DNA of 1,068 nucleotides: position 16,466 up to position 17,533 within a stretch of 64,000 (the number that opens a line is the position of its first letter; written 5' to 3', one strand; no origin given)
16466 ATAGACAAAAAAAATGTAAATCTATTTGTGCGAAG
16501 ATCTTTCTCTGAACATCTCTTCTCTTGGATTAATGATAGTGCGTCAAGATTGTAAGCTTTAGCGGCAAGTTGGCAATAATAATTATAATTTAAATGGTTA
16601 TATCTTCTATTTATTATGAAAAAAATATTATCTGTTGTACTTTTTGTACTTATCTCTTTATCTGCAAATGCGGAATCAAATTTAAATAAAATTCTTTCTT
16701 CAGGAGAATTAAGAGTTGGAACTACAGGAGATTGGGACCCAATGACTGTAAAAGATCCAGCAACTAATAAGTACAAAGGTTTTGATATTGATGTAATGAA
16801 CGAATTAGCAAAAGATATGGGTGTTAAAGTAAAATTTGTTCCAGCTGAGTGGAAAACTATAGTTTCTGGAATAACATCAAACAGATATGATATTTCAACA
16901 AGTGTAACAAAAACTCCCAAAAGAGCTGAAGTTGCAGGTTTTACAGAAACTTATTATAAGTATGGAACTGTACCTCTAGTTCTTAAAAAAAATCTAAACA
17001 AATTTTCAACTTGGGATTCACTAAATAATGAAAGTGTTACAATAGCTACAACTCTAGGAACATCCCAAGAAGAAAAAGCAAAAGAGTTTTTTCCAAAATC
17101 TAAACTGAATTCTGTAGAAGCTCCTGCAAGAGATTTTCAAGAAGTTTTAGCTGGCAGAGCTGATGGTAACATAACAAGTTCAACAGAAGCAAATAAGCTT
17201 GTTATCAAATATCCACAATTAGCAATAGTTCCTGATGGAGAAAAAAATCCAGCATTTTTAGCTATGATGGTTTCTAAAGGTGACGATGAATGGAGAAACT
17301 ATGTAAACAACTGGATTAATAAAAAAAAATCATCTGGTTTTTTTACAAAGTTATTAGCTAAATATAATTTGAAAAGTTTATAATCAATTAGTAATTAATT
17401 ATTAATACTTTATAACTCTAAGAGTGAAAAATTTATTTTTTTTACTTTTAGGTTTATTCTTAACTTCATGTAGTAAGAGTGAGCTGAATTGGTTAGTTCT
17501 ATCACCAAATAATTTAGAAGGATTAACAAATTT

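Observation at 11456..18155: soxBDAG + solute-binding protein + permease: candidate uptake and demethylation system for an unidentified N-methylated solute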

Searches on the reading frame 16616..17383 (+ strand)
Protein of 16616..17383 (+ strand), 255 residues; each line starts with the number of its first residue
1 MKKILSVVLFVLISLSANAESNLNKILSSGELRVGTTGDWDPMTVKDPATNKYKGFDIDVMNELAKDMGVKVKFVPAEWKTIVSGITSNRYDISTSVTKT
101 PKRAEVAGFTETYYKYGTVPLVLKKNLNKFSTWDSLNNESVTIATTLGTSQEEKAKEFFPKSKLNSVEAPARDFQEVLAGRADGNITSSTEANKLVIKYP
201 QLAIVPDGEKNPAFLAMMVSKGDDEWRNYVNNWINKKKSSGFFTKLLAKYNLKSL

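Call 3: search_protein_families(library=pfam, proteins=[window:16616-17383:+])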
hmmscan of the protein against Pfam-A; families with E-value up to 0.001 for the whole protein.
window:16616-17383:+ (255 aa): 2 families
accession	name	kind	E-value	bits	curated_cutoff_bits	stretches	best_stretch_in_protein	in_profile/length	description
PF00497.25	SBP_bac_3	-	1e-30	106.7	26.4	1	32-251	1-130/132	Bacterial extracellular solute-binding proteins, family 3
PF10613.14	Lig_chan-Glu_bd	-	2.8e-05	24.7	30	0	50-123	25-112/115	Ligated ion channel L-glutamate- and glycine-binding site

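Call 4: search_protein_families(library=ncbifam, proteins=[window:16616-17383:+])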
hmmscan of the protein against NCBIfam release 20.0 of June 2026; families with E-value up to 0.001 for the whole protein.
window:16616-17383:+ (255 aa): 15 families
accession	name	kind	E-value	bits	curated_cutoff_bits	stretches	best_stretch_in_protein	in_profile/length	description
TIGR01096.1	3A0103s03R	subfamily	7.8e-32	110.7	256.35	1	6-250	5-249/250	lysine/arginine/ornithine ABC transporter substrate-binding protein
NF008426.0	PRK11260.1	equivalog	5.5e-26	91.4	312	1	4-250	14-259/266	cystine ABC transporter substrate-binding protein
TIGR02995.1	ectoine_ehuB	equivalog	6.1e-20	71.6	190.9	1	8-252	11-261/275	ectoine/hydroxyectoine ABC transporter substrate-binding protein EhuB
NF008112.0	PRK10859.1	equivalog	3.4e-17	62.1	354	1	5-250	18-264/483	membrane-bound lytic murein transglycosylase MltF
NF007029.0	PRK09495.1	equivalog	3.5e-16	59.7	303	1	24-250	19-242/248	glutamine ABC transporter substrate-binding protein GlnH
NF011586.0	PRK15010.1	equivalog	6.2e-14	52.2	440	1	2-200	2-195/260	lysine/arginine/ornithine ABC transporter substrate-binding protein ArgT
NF008885.0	PRK11917.1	equivalog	7e-14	52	373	1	8-239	16-248/259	bifunctional adhesin/ABC transporter aspartate/glutamate-binding protein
NF041765.1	ArtJ_Ecoli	equivalog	1.9e-13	50.6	510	1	1-215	1-201/243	arginine ABC transporter substrate-binding protein ArtJ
NF011965.0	PRK15437.1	equivalog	3e-12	46.7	459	1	2-250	2-252/260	histidine ABC transporter substrate-binding protein HisJ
NF041764.1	ArtI_Ecoli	equivalog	3e-11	43.2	522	1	1-250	1-240/243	arginine ABC transporter substrate-binding protein ArtI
NF052427.1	StpK7MSMEG_1200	equivalog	5.8e-10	38.3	900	1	24-119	356-450/601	serine/threonine protein kinase StpK7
NF011583.0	PRK15007.1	subfamily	3.4e-09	36.4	358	1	1-250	1-240/243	arginine ABC transporter substrate-binding protein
TIGR04262.1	orph_peri_GRRM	subfamily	1.8e-08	34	190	1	30-236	1-208/257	extracellular substrate binding-like orphan protein GrrP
TIGR03871.1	ABC_peri_MoxJ_2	subfamily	3.3e-05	23.6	212.15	1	51-252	16-229/232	quinoprotein dehydrogenase-associated putative ABC transporter substrate-binding protein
TIGR03870.1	ABC_MoxJ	equivalog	0.00085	18.9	258.1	0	50-152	15-118/246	methanol oxidation system protein MoxJ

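Call 8: find_homologous_proteins(query=window:16616-17383:+)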
Query window:16616-17383:+ (255 aa): 3941 proteins with E <= 0.001 among 4958 candidates; the best 120 are listed.
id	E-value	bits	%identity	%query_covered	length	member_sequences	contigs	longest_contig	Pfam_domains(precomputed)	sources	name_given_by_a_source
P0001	1.3e-153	527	94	100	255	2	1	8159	PF00497.26,PF10613.15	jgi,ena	-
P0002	1.5e-153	527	94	100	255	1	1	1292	PF00497.26,PF10613.15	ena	-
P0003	1.7e-153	527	95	100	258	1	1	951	PF00497.26,PF10613.15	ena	-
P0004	1.8e-153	527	94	100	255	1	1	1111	PF00497.26,PF10613.15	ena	-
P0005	2.1e-153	527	94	100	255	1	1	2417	PF00497.26,PF10613.15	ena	-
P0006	2.9e-153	526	94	100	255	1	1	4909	PF00497.26,PF10613.15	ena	-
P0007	3.5e-153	526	94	100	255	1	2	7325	PF00497.26,PF10613.15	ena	-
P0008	3.6e-153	526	94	100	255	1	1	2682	PF00497.26,PF10613.15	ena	-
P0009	1.3e-152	524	94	100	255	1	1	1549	PF00497.26,PF10613.15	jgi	-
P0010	3.5e-152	522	93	100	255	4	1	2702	PF00497.26,PF10613.15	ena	-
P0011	1.9e-151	520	94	100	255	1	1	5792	PF00497.26,PF10613.15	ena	-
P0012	7.1e-150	515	97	95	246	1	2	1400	PF00497.26,PF10613.15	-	-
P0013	1.9e-149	514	91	100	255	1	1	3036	PF00497.26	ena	-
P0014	1.9e-149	514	92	100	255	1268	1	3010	PF00497.26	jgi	-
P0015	2.2e-149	513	92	100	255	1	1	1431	PF00497.26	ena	-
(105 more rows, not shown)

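Call 13: search_solved_structures(query=window:16616-17383:+, show_alignments=2)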
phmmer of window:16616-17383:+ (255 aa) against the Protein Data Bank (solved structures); distinct sequences matched with E-value up to 0.001: 94 (the best 60 are shown).
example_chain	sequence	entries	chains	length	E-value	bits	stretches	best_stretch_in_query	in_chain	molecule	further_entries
5kkw_A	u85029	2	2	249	9.4e-136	453.9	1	19-255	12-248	Cyclohexadienyl dehydratase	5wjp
5jos_A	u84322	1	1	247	9.7e-51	175.6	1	19-250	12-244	Cyclohexadienyl dehydratase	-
5t0w_A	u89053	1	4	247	1.3e-49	172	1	19-250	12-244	AncCDT-1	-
5tuj_C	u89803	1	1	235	2.9e-49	170.8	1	20-250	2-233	Ancestral protein CDT-Anc1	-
6wup_A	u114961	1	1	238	4.4e-37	131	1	19-250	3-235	Ancestral cyclohexadienyl dehydratase, AncCDT-5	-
9e2b_A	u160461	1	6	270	6.5e-31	110.8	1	20-243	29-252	ABC-type transporter, periplasmic subunit family 3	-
8cq6_A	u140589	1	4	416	5.3e-29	104.5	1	1-246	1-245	chorismate mutase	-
3kbr_A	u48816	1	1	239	2.4e-26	95.8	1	19-245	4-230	Cyclohexadienyl dehydratase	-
3k4u_A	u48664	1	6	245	4.2e-26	95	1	29-249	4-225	BINDING COMPONENT OF ABC TRANSPORTER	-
5hpq_A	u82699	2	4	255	5e-26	94.8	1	20-245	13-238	Cyclohexadienyl dehydratase | Arogenate dehydratase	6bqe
8cq4_A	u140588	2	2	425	1.5e-25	93.2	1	4-244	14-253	Bifunctional cyclohexadienyl dehydratase/chorismate mutase from Janthinobacterium sp. HH01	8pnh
4ymx_A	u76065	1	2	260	1.7e-23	86.5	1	13-250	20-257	ABC-type amino acid transport system, periplasmic component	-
4zv1_A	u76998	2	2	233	1.9e-20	76.5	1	30-250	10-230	AncQR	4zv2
6svf_A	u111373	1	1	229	4.1e-19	72.1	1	23-250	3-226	Amino acid ABC transporter, periplasmic amino acid-binding protein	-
4prs_A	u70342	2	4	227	1.2e-17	67.3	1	24-242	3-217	ABC-type transporter, periplasmic subunit family 3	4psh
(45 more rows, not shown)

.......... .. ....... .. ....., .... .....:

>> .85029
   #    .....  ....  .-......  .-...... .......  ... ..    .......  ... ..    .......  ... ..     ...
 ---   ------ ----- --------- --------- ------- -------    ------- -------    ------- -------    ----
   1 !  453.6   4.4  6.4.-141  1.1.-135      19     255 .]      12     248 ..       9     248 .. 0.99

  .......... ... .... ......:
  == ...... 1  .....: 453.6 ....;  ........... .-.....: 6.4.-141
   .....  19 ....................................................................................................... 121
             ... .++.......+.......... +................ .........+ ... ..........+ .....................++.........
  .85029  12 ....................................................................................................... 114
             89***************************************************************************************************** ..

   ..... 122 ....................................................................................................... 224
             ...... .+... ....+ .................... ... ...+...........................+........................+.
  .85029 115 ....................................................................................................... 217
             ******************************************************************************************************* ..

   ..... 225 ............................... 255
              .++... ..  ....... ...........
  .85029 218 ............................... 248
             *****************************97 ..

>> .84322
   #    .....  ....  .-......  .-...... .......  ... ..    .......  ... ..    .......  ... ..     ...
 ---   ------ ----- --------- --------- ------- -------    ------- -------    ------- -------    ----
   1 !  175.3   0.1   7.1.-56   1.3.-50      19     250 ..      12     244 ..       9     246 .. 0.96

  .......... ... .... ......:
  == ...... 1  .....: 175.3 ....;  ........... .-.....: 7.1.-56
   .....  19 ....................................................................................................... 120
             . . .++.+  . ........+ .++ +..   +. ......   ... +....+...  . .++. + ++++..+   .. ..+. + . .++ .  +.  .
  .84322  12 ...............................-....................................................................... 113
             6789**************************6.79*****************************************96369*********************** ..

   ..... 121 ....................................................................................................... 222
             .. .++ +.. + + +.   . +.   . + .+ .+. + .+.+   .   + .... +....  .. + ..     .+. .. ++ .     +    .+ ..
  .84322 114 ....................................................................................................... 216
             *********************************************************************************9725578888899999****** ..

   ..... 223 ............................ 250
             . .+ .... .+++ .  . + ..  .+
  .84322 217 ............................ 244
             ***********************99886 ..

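Call 47: search_protein_representatives(protein=window:16616-17383:+)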
Query: 255 residues. Proteins with E-value up to 0.001 (for the whole library): 13152; up to 1e-10: 2811; up to 1e-30: 90. The best 150 are listed.
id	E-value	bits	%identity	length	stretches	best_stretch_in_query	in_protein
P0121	2.6e-76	272.5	72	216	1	43-239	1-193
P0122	3.5e-71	255.7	81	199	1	1-146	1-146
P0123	2.0e-67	243.4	88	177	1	123-255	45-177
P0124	2.5e-65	236.5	48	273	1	21-250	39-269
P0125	1.1e-62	227.9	56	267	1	19-250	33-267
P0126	2.5e-62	226.7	48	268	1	16-250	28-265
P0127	4.5e-62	225.9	86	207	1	123-246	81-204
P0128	8.0e-62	225.1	45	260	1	8-252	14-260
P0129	3.3e-61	223.1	47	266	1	2-250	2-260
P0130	1.2e-58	214.6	85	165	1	1-118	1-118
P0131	1.9e-56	207.4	53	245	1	33-217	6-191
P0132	1.3e-55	204.8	80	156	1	1-118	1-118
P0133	2.9e-55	203.6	86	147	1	51-162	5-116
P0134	9.8e-55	201.9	47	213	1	43-249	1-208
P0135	1.9e-52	194.4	54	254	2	15-102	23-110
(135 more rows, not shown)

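Call 52: find_related_loci(query=A2, collection=genome_contigs, flank=8000)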
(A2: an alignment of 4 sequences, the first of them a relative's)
Query A2 (268 aa) in genome_contigs; peptide patterns used: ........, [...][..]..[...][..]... (x = any residue, [..] = any of these).
600 stretches matched a pattern (row limit reached: there are more); 226 encode a relative of the query (tblastn E <= 1e-3); the best 80 are kept; 80 distinct loci.
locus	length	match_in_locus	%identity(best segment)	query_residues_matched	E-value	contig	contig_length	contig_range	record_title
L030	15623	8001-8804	99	1-268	7e-180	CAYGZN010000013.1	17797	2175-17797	MAG TPA_asm: uncultured Burkholderiaceae bacterium isolate ERP119294_co1_443 genome assembly, contig: NODE_3963_length_1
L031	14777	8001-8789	84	6-268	8e-151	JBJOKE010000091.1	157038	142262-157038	MAG: Pseudomonadota bacterium isolate stroublescreek_2019_sw_WHONDRS-S19S_0089_B_bin.77 scaffold_1904442, whole genome s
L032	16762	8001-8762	79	13-266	3e-137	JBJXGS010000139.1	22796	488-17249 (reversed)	MAG: Burkholderiales bacterium isolate F1F2.bin.191 k127_1284535, whole genome shotgun sequence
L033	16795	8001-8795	73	4-268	8e-132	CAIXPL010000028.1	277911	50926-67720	MAG: uncultured proteobacterium isolate C24_bin-1825 genome assembly, contig: bin-1825:28/38, whole genome shotgun seque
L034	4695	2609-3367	76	11-266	3e-131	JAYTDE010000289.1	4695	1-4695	MAG: Burkholderiales bacterium isolate GFS_1658 GFS_1658_288, whole genome shotgun sequence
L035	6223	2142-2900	76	11-266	4e-130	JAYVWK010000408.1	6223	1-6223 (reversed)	MAG: Burkholderiales bacterium isolate GL82_DN_metabat_42_sub GL82_DN_metabat_42_sub_407, whole genome shotgun sequence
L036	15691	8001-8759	76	11-266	3e-129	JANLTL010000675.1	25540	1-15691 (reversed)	MAG: Burkholderiales bacterium isolate OTE_25_metabat_182_sub OTE_25_k141_139127, whole genome shotgun sequence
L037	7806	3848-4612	74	11-267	5e-128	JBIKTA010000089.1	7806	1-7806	MAG: Burkholderiaceae bacterium isolate ME2015-07-07_3300042695_group6_bin47 Rohwer_bin2323_scaffold_7399_c1, whole geno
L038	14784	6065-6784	78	26-267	1e-127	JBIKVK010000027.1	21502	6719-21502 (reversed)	MAG: Burkholderiaceae bacterium isolate ME2015-08-22_3300042470_group6_bin176 Rohwer_bin2324_scaffold_1775_c1, whole gen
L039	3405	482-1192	76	29-265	5e-131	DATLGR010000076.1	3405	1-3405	MAG TPA_asm: Burkholderiales bacterium isolate SMAG_U13619 k141_263995, whole genome shotgun sequence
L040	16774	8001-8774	73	6-267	4e-127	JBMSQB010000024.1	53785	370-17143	MAG: Burkholderiaceae bacterium isolate ARD_V6_S4_100percent_par_metabat.132 NODE_135_length_53785_cov_12.258980, whole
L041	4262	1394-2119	76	27-268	1e-128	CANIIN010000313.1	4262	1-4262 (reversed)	MAG: Betaproteobacteria bacterium isolate RE-9nov16-196 genome assembly, contig: RE-9nov16-C66617, whole genome shotgun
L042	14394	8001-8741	74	20-267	5e-125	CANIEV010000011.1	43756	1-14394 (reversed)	MAG: Betaproteobacteria bacterium isolate RH-14apr17-109 genome assembly, contig: RH-14apr17-C1866, whole genome shotgun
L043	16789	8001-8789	70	6-268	6e-125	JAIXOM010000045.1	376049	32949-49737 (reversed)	MAG: Comamonadaceae bacterium isolate C1_MAG_00023 C1_MAG_00023_000000000013, whole genome shotgun sequence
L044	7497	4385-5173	71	6-268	1e-124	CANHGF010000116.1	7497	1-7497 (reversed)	MAG: Comamonadaceae bacterium isolate RE-16jun15-4 genome assembly, contig: RE-16jun15-C10880, whole genome shotgun sequ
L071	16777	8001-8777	69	12-268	7e-121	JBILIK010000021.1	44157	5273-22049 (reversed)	MAG: Polaromonas sp. isolate ME2017-06-07_3300042514_group7_bin120 Rohwer_bin2201_scaffold_400_c1, whole genome shotgun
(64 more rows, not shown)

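Call 56: search_protein_families(library=ncbifam, proteins=[L071:916-2139:-, L071:1189-2766:+, L071:2136-2747:-, L071:2788-3339:-, L071:3290-6343:-, L071:6517-7773:-, L071:9609-10376:-, L071:10385-11203:+, L071:11200-11850:+, L071:11887-12891:+], max_evalue=1e-15)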
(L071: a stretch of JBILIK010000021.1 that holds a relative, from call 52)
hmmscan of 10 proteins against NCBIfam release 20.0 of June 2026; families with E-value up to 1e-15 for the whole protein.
L071:916-2139:- (407 aa): 0 families

L071:1189-2766:+ (525 aa): 8 families
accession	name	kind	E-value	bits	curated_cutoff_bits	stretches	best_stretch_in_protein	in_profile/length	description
NF006871.0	PRK09367.1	subfamily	1.2e-212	707.1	524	1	3-498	5-497/505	histidine ammonia-lyase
TIGR01225.1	hutH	equivalog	3.1e-196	652.7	539.15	1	4-498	3-494/506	histidine ammonia-lyase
TIGR03832.1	Tyr_2_3_mutase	equivalog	4.7e-98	328.9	501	1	14-490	11-504/507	tyrosine 2,3-aminomutase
TIGR04475.1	Phe_D_beta_mut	equivalog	4.5e-95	319.2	800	1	16-490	17-506/510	phenylalanine aminomutase (D-beta-phenylalanine forming)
NF053541.1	FlxA_rubin_TAL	equivalog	8.1e-94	314.8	700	1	22-494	14-497/498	flexirubin biosynthesis tyrosine ammonia-lyase FlxA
NF041222.1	BagA_FevW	exception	1.2e-80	271.7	1000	1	24-498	24-519/529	bagremycin/ferroverdin biosynthesis tyrosine ammonia-lyase BagA/FevW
TIGR01226.1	phe_am_lyase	equivalog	4.7e-72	243.3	519.15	1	23-428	56-476/680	phenylalanine ammonia-lyase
TIGR04473.1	taxol_Phe_23mut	exception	4.9e-43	147.4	1250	1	32-449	60-493/687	phenylalanine aminomutase (L-beta-phenylalanine forming)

L071:2136-2747:- (203 aa): 0 families

L071:2788-3339:- (183 aa): 0 families

L071:3290-6343:- (1017 aa): 6 families
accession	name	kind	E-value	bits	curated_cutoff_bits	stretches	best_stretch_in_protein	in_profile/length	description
TIGR01372.1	soxA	subfamily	0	1048.7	1164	1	39-1016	7-995/996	sarcosine oxidase subunit alpha family protein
NF053776.1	TmaoDeMthMsil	equivalog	1e-56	192.9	1100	1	659-1016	420-762/763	trimethylamine N-oxide demethylase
NF001567.0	PRK00389.1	subfamily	3.6e-56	190.7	300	1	617-1010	3-355/359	glycine cleavage system aminomethyltransferase GcvT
TIGR00528.1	gcvT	equivalog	9.9e-41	139.8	235.85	1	657-988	32-344/362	glycine cleavage system aminomethyltransferase GcvT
NF010093.0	PRK13579.1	equivalog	1.6e-36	125.9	459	1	616-988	8-348/371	glycine cleavage system aminomethyltransferase GcvT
NF009133.0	PRK12486.1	equivalog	9.6e-27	93.8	410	1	615-989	10-354/369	dimethylsulfoniopropionate demethylase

L071:6517-7773:- (418 aa): 4 families
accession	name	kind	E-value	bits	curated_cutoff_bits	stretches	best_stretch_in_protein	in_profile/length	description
TIGR01373.1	soxB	subfamily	1.1e-160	534.9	529.45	1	5-407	1-404/407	sarcosine oxidase subunit beta family protein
TIGR02352.1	thiamin_ThiO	equivalog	2.3e-19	69.7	250.8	1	38-383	2-345/351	glycine oxidase ThiO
NF001933.0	PRK00711.1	subfamily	5.2e-17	62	383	0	103-256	120-270/429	D-amino acid dehydrogenase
NF008425.0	PRK11259.1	equivalog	8.4e-16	57.9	257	0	34-242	4-203/377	N-methyl-L-tryptophan oxidase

L071:9609-10376:- (255 aa): 161 families (the best 25 are shown)
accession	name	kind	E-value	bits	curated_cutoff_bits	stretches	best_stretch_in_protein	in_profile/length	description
NF007027.0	PRK09493.1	equivalog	2.5e-95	318.4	379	1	14-252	1-239/240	glutamine ABC transporter ATP-binding protein GlnQ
TIGR03005.1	ectoine_ehuA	equivalog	1.9e-88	295.9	345.4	1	15-253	1-251/252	ectoine/hydroxyectoine ABC transporter ATP-binding protein EhuA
NF008428.0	PRK11264.1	equivalog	6.2e-79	264.7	406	1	15-254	4-249/250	L-cystine ABC transporter ATP-binding protein TcyN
NF007908.0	PRK10619.1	equivalog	2.5e-71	239.9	466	1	20-251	11-254/257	histidine ABC transporter ATP-binding protein HisP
NF008338.0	PRK11124.1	equivalog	4.4e-71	239.2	369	1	15-250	3-241/242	arginine ABC transporter ATP-binding protein ArtP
TIGR00972.1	3a0107s01c2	equivalog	5.9e-64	215.8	343.2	1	16-249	3-243/248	phosphate ABC transporter ATP-binding protein PstB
TIGR03265.1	PhnT2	equivalog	2.1e-58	198.2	457.7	1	14-248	4-234/353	putative 2-aminoethylphosphonate ABC transporter ATP-binding protein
TIGR02315.1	ABC_phnC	equivalog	5.8e-58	196.2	266.1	1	14-236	1-233/243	phosphonate ABC transporter ATP-binding protein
TIGR02314.1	ABC_MetN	equivalog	7.4e-55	186.3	499.7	1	26-254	17-246/343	methionine ABC transporter ATP-binding protein MetN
TIGR01186.1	proV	subfamily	1.5e-53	182.2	326.6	1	24-251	3-232/363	betaine/proline/choline family ABC transporter ATP-binding protein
TIGR00968.1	3a0106s01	subfamily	3.1e-53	180.7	342.75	1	16-250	2-232/237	sulfate ABC transporter ATP-binding protein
TIGR02673.1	FtsE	equivalog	3.2e-53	180.5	264.85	1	14-225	1-213/214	cell division ATP-binding protein FtsE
NF006987.0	PRK09452.1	equivalog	8e-53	179.5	482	1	5-246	8-245/378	spermidine/putrescine ABC transporter ATP-binding protein PotA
NF008513.0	PRK11432.1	equivalog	4.3e-50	170.6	496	1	14-249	6-237/351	ferric ABC transporter ATP-binding protein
NF008105.0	PRK10851.1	equivalog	8.9e-50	169.4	502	1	15-249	3-237/362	sulfate/thiosulfate ABC transporter ATP-binding protein CysA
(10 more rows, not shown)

L071:10385-11203:+ (272 aa): 3 families
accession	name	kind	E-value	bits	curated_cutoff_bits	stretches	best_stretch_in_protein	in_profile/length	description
TIGR04448.1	creatininase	equivalog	1.1e-24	87.5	235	1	17-187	3-178/246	creatininase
TIGR03964.1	mycofact_creat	equivalog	1.1e-20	74.3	172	1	13-133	1-119/228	mycofactocin biosynthesis peptidyl-dipeptidase MftE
NF041098.2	diketo_inos_hlase_IolN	equivalog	4.6e-19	68.6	245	1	12-218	8-207/307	3-dehydro-scyllo-inosose hydrolase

L071:11200-11850:+ (216 aa): 1 family
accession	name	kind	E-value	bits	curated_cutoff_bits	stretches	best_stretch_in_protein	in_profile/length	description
TIGR01262.1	maiA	equivalog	1e-19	71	171.05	1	4-197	2-202/211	maleylacetoacetate isomerase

L071:11887-12891:+ (334 aa): 0 families

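Call 85: search_solved_structures(query=P0126, max_evalue=1e-20)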
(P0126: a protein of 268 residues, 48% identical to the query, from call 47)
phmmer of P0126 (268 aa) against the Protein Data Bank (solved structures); distinct sequences matched with E-value up to 1e-20: 15.
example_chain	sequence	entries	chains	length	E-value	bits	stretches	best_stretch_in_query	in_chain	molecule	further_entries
5kkw_A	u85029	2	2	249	6e-66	225.6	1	32-265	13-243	Cyclohexadienyl dehydratase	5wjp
5jos_A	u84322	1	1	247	7.6e-51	176.1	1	32-266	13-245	Cyclohexadienyl dehydratase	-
5t0w_A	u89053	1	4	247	5.8e-50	173.2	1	33-266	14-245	AncCDT-1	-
5tuj_C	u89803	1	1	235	7.3e-50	172.9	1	33-266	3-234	Ancestral protein CDT-Anc1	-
6wup_A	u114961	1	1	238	3.7e-43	150.9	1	32-266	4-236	Ancestral cyclohexadienyl dehydratase, AncCDT-5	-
9e2b_A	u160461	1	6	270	2.9e-34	121.8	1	32-266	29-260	ABC-type transporter, periplasmic subunit family 3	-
3kbr_A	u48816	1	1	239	2e-30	109.2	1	32-259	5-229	Cyclohexadienyl dehydratase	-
5hpq_A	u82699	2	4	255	3e-30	108.6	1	32-259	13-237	Cyclohexadienyl dehydratase | Arogenate dehydratase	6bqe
4zv1_A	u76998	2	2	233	2e-29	105.9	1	41-267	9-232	AncQR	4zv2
8cq6_A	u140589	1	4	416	8.8e-29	103.8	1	23-261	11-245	chorismate mutase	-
8cq4_A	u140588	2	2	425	3.8e-28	101.7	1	13-218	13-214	Bifunctional cyclohexadienyl dehydratase/chorismate mutase from Janthinobacterium sp. HH01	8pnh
3k4u_A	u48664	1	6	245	5.8e-28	101.1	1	41-266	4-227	BINDING COMPONENT OF ABC TRANSPORTER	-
6svf_A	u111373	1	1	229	5.1e-24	88.2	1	37-267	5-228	Amino acid ABC transporter, periplasmic amino acid-binding protein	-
4prs_A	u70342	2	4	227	1.5e-22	83.4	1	37-267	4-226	ABC-type transporter, periplasmic subunit family 3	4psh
4ymx_A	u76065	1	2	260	3.2e-22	82.3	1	13-267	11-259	ABC-type amino acid transport system, periplasmic component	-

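Call 87: find_encoding_contigs(protein=P0129, flank=8000, max_places=4)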
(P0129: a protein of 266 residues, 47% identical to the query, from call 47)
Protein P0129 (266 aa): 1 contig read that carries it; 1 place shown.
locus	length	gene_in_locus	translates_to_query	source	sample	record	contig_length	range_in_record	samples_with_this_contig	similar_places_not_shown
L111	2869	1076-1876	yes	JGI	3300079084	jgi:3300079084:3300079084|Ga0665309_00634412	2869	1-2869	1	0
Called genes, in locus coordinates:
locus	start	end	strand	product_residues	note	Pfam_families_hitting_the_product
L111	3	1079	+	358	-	?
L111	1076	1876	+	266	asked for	PF00497:SBP_bac_3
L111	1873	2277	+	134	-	PF01042:Ribonuc_L-PSP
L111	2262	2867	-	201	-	?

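Call 88: find_encoding_contigs(protein=P0124, flank=8000, max_places=4)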
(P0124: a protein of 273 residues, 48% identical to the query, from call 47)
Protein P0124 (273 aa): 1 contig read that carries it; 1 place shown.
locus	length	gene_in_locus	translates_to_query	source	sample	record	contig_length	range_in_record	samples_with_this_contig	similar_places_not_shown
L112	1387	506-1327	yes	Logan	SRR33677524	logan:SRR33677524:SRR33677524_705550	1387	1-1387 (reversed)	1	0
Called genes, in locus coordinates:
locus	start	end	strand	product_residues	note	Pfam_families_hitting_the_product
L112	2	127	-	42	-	?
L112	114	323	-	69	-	-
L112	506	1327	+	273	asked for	PF00497:SBP_bac_3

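Call 90: search_protein_families(library=pfam, proteins=[L111:3-1079:+, L111:2262-2867:-, L071:2788-3339:-], max_evalue=0.001)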
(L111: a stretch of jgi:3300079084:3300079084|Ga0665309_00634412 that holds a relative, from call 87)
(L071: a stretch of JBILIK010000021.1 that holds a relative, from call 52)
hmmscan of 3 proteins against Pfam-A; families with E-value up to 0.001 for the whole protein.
L111:3-1079:+ (358 aa): 2 families
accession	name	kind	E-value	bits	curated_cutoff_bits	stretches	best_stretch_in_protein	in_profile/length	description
PF19301.5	LigXa_C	-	8.5e-05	22.3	27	0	50-117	1-69/304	LigXa C-terminal domain like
PF19112.6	VanA_C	-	0.00079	20.1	23.5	0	82-118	2-39/193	Vanillate O-demethylase oxygenase C-terminal domain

L111:2262-2867:- (201 aa): 1 family
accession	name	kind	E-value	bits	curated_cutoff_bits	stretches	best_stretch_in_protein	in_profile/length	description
PF02633.19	Creatininase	-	6.6e-28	98.2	31.3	1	3-185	67-237/238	Creatinine amidohydrolase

L071:2788-3339:- (183 aa): 0 families
